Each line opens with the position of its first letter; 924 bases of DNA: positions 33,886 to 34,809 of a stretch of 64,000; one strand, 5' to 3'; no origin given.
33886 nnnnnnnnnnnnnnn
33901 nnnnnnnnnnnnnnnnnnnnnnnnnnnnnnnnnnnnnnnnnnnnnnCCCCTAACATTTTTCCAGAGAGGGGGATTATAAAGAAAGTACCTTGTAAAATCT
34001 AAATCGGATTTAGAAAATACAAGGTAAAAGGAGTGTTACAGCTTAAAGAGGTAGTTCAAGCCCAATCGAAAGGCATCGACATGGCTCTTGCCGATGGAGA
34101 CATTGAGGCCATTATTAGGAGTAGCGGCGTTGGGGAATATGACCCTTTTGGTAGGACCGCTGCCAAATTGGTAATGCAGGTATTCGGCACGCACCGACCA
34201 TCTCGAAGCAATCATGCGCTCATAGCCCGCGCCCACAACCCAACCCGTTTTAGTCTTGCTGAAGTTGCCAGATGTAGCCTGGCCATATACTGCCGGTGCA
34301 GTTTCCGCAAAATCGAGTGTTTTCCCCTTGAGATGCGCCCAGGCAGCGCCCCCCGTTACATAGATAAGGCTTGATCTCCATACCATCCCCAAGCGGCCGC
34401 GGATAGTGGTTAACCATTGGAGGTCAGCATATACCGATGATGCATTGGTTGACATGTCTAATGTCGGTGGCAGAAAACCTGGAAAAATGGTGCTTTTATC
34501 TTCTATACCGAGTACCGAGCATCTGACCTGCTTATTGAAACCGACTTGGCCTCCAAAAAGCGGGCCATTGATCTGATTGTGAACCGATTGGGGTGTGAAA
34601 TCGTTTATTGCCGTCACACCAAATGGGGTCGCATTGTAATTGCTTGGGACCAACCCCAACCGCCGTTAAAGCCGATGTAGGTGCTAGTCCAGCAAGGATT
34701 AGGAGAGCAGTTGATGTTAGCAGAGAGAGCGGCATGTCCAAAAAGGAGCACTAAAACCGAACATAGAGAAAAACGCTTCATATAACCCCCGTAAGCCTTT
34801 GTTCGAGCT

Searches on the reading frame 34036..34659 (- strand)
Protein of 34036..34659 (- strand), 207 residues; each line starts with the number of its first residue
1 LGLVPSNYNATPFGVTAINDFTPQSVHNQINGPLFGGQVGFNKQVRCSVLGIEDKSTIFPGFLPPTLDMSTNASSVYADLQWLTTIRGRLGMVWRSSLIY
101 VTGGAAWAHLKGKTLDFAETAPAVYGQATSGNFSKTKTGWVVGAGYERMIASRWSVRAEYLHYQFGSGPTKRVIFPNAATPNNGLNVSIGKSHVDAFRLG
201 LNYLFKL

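Call 27: search_protein_families(library=pfam, proteins=[window:34036-34659:-], max_evalue=0.1)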
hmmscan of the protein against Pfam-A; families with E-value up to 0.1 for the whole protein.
window:34036-34659:- (207 aa): 1 family
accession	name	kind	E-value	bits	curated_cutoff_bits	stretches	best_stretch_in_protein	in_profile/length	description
PF13505.12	OMP_b-brl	-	5.4e-10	40.1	28.7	1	32-203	43-173/175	Outer membrane protein beta-barrel domain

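Call 60: find_homologous_proteins(query=window:34036-34659:-)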
Query window:34036-34659:- (207 aa): 149 proteins with E <= 0.001 among 373 candidates; the best 120 are listed.
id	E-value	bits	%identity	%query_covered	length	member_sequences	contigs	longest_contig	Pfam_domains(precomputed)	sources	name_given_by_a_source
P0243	8.8e-127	439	99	93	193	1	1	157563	PF13505.13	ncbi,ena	-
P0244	1.1e-116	406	88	98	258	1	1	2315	PF13505.13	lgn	-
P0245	3.1e-57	212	51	99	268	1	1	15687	PF13505.13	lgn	-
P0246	6.8e-42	162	42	95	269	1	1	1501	PF13505.13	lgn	-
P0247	1.3e-40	157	43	97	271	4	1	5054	PF13505.13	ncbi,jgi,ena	jgi:outer membrane immunogenic protein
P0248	5.8e-40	155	42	97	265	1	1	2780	PF13505.13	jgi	jgi:outer membrane immunogenic protein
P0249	4.9e-38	149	41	94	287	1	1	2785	PF13505.13,PF01389.24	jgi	jgi:outer membrane immunogenic protein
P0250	3.1e-37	146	43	94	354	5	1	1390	PF13505.13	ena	-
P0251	1.2e-34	138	41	93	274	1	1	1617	PF13505.13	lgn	-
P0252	3.4e-32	130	40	88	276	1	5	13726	PF13505.13,PF01389.24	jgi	jgi:outer membrane immunogenic protein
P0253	8.0e-32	129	42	95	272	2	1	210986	PF13505.13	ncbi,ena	-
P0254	2.0e-31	127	38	95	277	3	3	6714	PF13505.13,PF01389.24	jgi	jgi:outer membrane immunogenic protein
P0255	4.0e-31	126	43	85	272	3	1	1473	PF13505.13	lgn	-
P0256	4.4e-31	126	43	85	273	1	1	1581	PF13505.13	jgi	jgi:outer membrane immunogenic protein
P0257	8.6e-31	125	39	88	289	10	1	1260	PF13505.13,PF01389.24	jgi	jgi:outer membrane immunogenic protein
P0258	3.0e-30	124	39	94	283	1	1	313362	PF13505.13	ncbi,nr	ncbi:MAG: hypothetical protein CK424_08215 [Legionella sp.]|nr:MAG: hypothetical protein CK424_08215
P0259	1.7e-29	121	40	82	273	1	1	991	PF13505.13,PF01389.24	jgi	jgi:outer membrane immunogenic protein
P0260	1.8e-27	114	38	88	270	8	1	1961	PF13505.13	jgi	jgi:outer membrane immunogenic protein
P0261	2.4e-26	111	44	69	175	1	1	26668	PF13505.13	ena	-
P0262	2.8e-26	111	44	66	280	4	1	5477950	PF13505.13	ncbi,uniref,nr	ncbi:outer membrane beta-barrel protein [Bradyrhizobium sediminis]|uniref:Outer membrane beta-barrel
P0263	5.7e-26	110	45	61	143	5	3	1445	PF13505.13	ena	-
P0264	7.6e-25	106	43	71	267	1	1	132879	PF13505.13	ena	-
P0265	4.1e-24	103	42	66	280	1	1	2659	PF13505.13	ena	-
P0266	1.5e-23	102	40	71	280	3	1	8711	PF13505.13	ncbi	ncbi:MAG: outer membrane beta-barrel protein [Bradyrhizobium sp.]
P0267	1.9e-23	101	39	85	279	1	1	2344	PF13505.13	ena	-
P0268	2.8e-22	98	35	91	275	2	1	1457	PF13505.13,PF01389.24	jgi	jgi:outer membrane immunogenic protein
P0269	3.2e-21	94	36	93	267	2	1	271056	PF13505.13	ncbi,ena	-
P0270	6.9e-21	93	40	61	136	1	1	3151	PF13505.13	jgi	jgi:outer membrane immunogenic protein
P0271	3.1e-20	91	37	74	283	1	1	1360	PF13505.13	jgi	jgi:outer membrane immunogenic protein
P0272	6.1e-20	90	37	86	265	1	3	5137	PF13505.13,PF01389.24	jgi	jgi:outer membrane immunogenic protein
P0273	2.9e-19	88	36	94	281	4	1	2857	PF13505.13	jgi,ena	jgi:outer membrane immunogenic protein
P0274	1.6e-18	85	34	86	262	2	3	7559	PF13505.13,PF01389.24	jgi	jgi:outer membrane immunogenic protein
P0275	6.5e-18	83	34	94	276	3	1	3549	PF13505.13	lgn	-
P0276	1.3e-17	82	38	82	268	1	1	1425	PF13505.13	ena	-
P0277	1.6e-17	82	34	95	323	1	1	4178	PF13505.13,PF01389.24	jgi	jgi:outer membrane immunogenic protein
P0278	3.0e-17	81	37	81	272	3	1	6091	PF13505.13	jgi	-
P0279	4.6e-17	80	36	94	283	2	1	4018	PF13505.13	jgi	jgi:outer membrane immunogenic protein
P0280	8.2e-17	80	33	88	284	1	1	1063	PF13505.13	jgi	jgi:outer membrane immunogenic protein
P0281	2.5e-16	78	38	88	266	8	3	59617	PF13505.13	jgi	jgi:outer membrane immunogenic protein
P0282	4.5e-16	77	36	61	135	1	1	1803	PF13505.13,PF01389.24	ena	-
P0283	8.1e-16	76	39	72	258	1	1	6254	PF13505.13,PF01389.24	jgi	jgi:outer membrane immunogenic protein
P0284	1.2e-15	76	35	87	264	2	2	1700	PF13505.13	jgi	jgi:outer membrane immunogenic protein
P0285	1.4e-15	76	32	96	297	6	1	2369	PF13505.13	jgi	jgi:outer membrane immunogenic protein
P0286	1.6e-15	75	38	85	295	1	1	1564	PF13505.13,PF01389.24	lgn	-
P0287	3.0e-15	75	38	65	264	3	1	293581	PF13505.13,PF01389.24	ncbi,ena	-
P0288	4.2e-15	74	35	86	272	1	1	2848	PF13505.13,PF03797.26,PF01389.24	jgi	jgi:outer membrane immunogenic protein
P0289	8.7e-15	73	36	83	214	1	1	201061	PF13505.13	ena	-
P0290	1.9e-14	72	38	61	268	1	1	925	PF13505.13,PF01389.24,PF02462.21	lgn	-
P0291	3.6e-14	71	34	81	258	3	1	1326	PF13505.13,PF01389.24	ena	-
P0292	4.6e-14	71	34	89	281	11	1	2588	PF13505.13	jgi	jgi:outer membrane immunogenic protein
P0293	8.4e-14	70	33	79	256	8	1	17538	PF13505.13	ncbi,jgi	-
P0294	9.1e-14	70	41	66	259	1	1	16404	PF13505.13,PF01389.24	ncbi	ncbi:MAG: outer membrane protein [Methylocella sp.]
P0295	1.3e-13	69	33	90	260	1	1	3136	PF13505.13,PF01389.24,PF02462.21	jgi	jgi:outer membrane immunogenic protein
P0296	1.7e-13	69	39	61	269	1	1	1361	PF13505.13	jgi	jgi:outer membrane immunogenic protein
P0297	2.7e-13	68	34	86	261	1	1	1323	PF13505.13,PF01389.24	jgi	jgi:outer membrane immunogenic protein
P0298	7.7e-13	67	36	88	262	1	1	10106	PF13505.13,PF01389.24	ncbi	ncbi:MAG: outer membrane protein [Xanthobacteraceae bacterium]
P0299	8.5e-13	67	42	43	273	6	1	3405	PF13505.13,PF03797.26,PF01389.24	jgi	jgi:outer membrane immunogenic protein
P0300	9.2e-13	66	41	60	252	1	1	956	PF13505.13,PF01389.24,PF25222.2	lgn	-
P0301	1.2e-12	66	33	91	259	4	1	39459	PF13505.13,PF01389.24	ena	-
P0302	1.4e-12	66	34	83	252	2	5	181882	PF02530.21,PF13505.13,PF03797.26,PF01389.24,PF02462.21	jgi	jgi:outer membrane immunogenic protein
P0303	1.6e-12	66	29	86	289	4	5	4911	PF13505.13,PF01389.24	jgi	jgi:outer membrane immunogenic protein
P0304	2.0e-12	65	33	83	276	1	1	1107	PF13505.13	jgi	jgi:outer membrane immunogenic protein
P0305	2.7e-12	65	34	88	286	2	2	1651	PF13505.13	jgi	jgi:outer membrane immunogenic protein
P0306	3.0e-12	65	36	61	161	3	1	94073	PF13505.13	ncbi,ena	-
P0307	3.6e-12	64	38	45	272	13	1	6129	PF13505.13,PF01389.24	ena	-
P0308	5.5e-12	64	35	82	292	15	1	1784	PF13505.13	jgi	jgi:outer membrane immunogenic protein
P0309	6.3e-12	64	38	63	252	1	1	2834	PF13505.13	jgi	jgi:outer membrane immunogenic protein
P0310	7.6e-12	63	38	45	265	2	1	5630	PF13505.13,PF01389.24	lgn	-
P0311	7.6e-12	63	33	82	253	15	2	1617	PF13505.13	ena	-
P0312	7.7e-12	63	34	83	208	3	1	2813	PF13505.13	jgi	jgi:outer membrane immunogenic protein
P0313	1.3e-11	63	41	61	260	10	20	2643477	PF13505.13,PF01389.24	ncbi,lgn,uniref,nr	ncbi:hypothetical protein HMPREF9695_01525 [Afipia broomeae ATCC 49717]|uniref:Outer membrane protei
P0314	1.3e-11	63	34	85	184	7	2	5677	PF13505.13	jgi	-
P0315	1.7e-11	62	34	82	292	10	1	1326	PF13505.13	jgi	jgi:outer membrane immunogenic protein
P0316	2.8e-11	62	32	95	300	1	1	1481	PF13505.13,PF01389.24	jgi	jgi:outer membrane immunogenic protein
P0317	3.7e-11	61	33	83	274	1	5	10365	PF13505.13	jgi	jgi:outer membrane immunogenic protein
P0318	3.9e-11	61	33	83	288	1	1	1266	PF13505.13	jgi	-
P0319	6.1e-11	60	33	82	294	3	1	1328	PF13505.13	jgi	-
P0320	7.0e-11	60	34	61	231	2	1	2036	PF13505.13,PF01389.24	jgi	-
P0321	7.0e-11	60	34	89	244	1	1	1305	PF13505.13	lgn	-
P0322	9.4e-11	60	34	83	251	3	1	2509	PF13505.13,PF01389.24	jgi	jgi:outer membrane immunogenic protein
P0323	1.2e-10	60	36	75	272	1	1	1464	PF13505.13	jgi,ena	-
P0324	1.4e-10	59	32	85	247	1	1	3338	PF13505.13,PF01389.24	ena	-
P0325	1.5e-10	59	35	94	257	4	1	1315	PF13505.13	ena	-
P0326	2.1e-10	59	43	43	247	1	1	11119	PF13505.13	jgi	jgi:outer membrane immunogenic protein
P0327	3.2e-10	58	37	75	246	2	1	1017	PF13505.13,PF01389.24,PF02462.21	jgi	jgi:outer membrane immunogenic protein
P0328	4.5e-10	58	33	74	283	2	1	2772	PF13505.13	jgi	jgi:outer membrane immunogenic protein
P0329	7.9e-10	57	33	85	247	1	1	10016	PF13505.13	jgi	jgi:outer membrane immunogenic protein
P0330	7.9e-10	57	36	67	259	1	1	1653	PF02530.21,PF13505.13,PF01389.24,PF02462.21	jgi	jgi:outer membrane immunogenic protein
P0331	8.1e-10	57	41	51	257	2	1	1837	PF13505.13,PF01389.24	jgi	jgi:outer membrane immunogenic protein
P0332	9.5e-10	57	36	82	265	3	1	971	PF13505.13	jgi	jgi:outer membrane immunogenic protein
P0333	9.6e-10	57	31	88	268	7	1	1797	PF13505.13,PF01389.24,PF02462.21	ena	-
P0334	2.1e-9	55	34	83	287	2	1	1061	PF13505.13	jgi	-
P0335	2.5e-9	55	36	64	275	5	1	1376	PF13505.13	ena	-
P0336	4.9e-9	54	34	83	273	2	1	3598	PF13505.13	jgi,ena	jgi:outer membrane immunogenic protein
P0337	5.6e-9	54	33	95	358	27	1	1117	PF13505.13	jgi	-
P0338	5.7e-9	54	35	64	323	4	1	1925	PF13505.13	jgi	jgi:outer membrane immunogenic protein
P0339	6.4e-9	54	39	48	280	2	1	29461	PF13505.13,PF01389.24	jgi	jgi:outer membrane immunogenic protein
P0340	9.9e-9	53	35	84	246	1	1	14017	PF13505.13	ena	-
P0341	1.2e-8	53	34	65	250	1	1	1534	PF13505.13,PF01389.24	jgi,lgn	-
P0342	1.3e-8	53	32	89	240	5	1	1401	PF02530.21,PF13505.13,PF01389.24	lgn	-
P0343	1.5e-8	53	32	94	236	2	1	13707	PF13505.13,PF01389.24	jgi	jgi:outer membrane immunogenic protein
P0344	1.9e-8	52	34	83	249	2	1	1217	PF13505.13,PF01389.24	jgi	jgi:outer membrane immunogenic protein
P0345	2.0e-8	52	31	93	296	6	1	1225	PF13505.13,PF02462.21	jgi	jgi:outer membrane immunogenic protein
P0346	3.6e-8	51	34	71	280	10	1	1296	PF13505.13,PF01389.24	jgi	jgi:outer membrane immunogenic protein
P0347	6.6e-8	51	30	90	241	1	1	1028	PF13505.13,PF01389.24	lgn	-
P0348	7.0e-8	50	30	93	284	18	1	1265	PF13505.13,PF02462.21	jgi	jgi:outer membrane immunogenic protein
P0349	7.9e-8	50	37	63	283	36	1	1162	PF13505.13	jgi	jgi:outer membrane immunogenic protein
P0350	9.4e-8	50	31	88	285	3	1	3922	PF13505.13,PF03797.26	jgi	jgi:outer membrane immunogenic protein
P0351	1.4e-7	49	32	65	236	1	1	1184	PF13505.13,PF03797.26,PF01389.24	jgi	jgi:outer membrane immunogenic protein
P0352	1.5e-7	49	34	80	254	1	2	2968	PF13505.13,PF01389.24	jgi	jgi:outer membrane immunogenic protein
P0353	1.9e-7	49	31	94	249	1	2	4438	PF13505.13,PF01389.24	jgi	jgi:outer membrane immunogenic protein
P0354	4.6e-7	48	29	86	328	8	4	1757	PF13505.13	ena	-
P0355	4.8e-7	48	35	61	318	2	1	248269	PF13505.13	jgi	-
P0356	6.5e-7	47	35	79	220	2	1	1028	PF13505.13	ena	-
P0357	9.6e-7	47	33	77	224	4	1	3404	PF13505.13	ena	-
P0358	1.2e-6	46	34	61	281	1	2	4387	PF13505.13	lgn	-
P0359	1.3e-6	46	33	77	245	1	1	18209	PF13505.13,PF02462.21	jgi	jgi:outer membrane immunogenic protein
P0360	1.4e-6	46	31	86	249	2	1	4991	PF13505.13,PF01389.24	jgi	jgi:outer membrane immunogenic protein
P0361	1.7e-6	46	30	88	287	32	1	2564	PF13505.13,PF01389.24,PF02462.21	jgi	jgi:outer membrane immunogenic protein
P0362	2.5e-6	45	30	86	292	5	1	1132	PF02530.21,PF13505.13,PF01389.24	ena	-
